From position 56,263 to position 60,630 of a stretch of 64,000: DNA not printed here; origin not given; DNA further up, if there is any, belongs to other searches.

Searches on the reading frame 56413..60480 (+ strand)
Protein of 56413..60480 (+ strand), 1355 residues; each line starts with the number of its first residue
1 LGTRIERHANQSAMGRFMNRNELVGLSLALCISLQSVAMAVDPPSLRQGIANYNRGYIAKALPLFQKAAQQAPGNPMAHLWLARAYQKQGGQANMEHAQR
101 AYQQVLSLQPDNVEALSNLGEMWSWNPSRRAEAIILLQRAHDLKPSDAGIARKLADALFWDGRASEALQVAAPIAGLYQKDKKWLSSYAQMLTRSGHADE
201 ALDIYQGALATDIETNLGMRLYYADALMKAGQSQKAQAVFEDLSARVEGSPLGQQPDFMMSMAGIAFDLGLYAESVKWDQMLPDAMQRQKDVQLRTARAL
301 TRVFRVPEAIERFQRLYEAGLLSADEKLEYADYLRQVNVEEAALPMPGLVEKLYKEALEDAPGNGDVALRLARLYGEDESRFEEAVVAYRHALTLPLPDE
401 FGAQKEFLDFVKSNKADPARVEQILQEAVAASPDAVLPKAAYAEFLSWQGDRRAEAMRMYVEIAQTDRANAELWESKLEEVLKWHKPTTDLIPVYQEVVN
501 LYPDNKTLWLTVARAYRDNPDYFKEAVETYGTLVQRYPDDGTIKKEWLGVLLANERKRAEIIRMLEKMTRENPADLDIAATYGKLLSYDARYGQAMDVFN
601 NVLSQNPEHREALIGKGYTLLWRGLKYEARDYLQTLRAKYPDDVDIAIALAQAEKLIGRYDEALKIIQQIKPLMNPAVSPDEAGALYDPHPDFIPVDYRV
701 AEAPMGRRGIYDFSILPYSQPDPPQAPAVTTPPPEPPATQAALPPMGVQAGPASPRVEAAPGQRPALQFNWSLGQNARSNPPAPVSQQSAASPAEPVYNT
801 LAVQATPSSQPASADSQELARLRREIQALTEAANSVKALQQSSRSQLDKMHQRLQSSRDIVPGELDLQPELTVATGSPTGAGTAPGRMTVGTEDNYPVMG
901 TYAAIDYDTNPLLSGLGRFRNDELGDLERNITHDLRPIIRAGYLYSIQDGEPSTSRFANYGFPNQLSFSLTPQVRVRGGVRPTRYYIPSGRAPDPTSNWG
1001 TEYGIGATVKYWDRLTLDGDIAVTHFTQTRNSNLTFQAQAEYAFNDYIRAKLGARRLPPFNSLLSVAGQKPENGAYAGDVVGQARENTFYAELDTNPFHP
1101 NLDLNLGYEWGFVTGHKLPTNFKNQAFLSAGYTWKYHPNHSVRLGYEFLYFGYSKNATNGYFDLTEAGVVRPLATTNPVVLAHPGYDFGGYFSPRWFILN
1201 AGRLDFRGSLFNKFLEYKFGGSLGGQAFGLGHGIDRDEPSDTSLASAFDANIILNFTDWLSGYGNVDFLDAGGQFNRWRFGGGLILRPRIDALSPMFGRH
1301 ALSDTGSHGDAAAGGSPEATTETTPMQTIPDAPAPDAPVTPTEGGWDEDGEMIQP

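Call 32: search_protein_families(library=pfam, proteins=[window:56413-60480:+], max_evalue=0.01)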
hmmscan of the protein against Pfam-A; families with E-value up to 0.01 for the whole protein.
window:56413-60480:+ (1355 aa): 21 families
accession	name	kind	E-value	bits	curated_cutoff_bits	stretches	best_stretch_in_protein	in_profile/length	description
PF14559.12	TPR_19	-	4.9e-39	132.9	25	5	194-249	3-57/68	Tetratricopeptide repeat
PF13428.12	TPR_14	-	6.2e-24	82.5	23.5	0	616-653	7-44/44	Tetratricopeptide repeat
PF13432.12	TPR_16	-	1.1e-17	64.5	32.7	0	224-282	4-57/65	Tetratricopeptide repeat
PF23914.1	TPR_CcmH_CycH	-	4.6e-15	56.2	42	1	54-120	62-128/158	Cytochrome c-type biogenesis protein H TPR domain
PF13431.12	TPR_17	-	4.5e-14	51.9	24.4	1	64-91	1-28/34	Tetratricopeptide repeat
PF13414.12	TPR_11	-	9.2e-10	38.5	26.8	1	98-121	13-36/42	TPR repeat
PF13429.12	TPR_15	-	3e-09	37.1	26.2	1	69-209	139-275/280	Tetratricopeptide repeat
PF05420.17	BCSC_C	-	1e-08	35.2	23.5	1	1001-1158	63-212/336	Cellulose synthase operon protein C C-terminus (BCSC_C)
PF12895.13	ANAPC3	-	7.2e-08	33.1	27.2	0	132-207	7-81/82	Anaphase-promoting complex, cyclosome, subunit 3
PF23241.1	HAT_PRP39_C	-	1.5e-07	32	33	0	182-249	60-125/139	PRP39 C-terminal HAT repeat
PF24575.1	TPR_Slam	-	1.7e-07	32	35.2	0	490-559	33-99/104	Surface lipoprotein assembly modifier, N-terminal TPR repeats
PF07719.23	TPR_2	-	5e-07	29.8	27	0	47-75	6-34/34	Tetratricopeptide repeat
PF13174.12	TPR_6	-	1e-05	26.3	26.3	0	611-642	1-32/33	Tetratricopeptide repeat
PF25062.1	ARM_TT21_N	-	3.8e-05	24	40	0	564-670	84-194/222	Tetratricopeptide repeat protein 21 N-terminal ARM repeat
PF25064.1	ARM_TT21_5th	-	4e-05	24.3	27.8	0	93-123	15-45/117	TT21 fifth ARM repeats domain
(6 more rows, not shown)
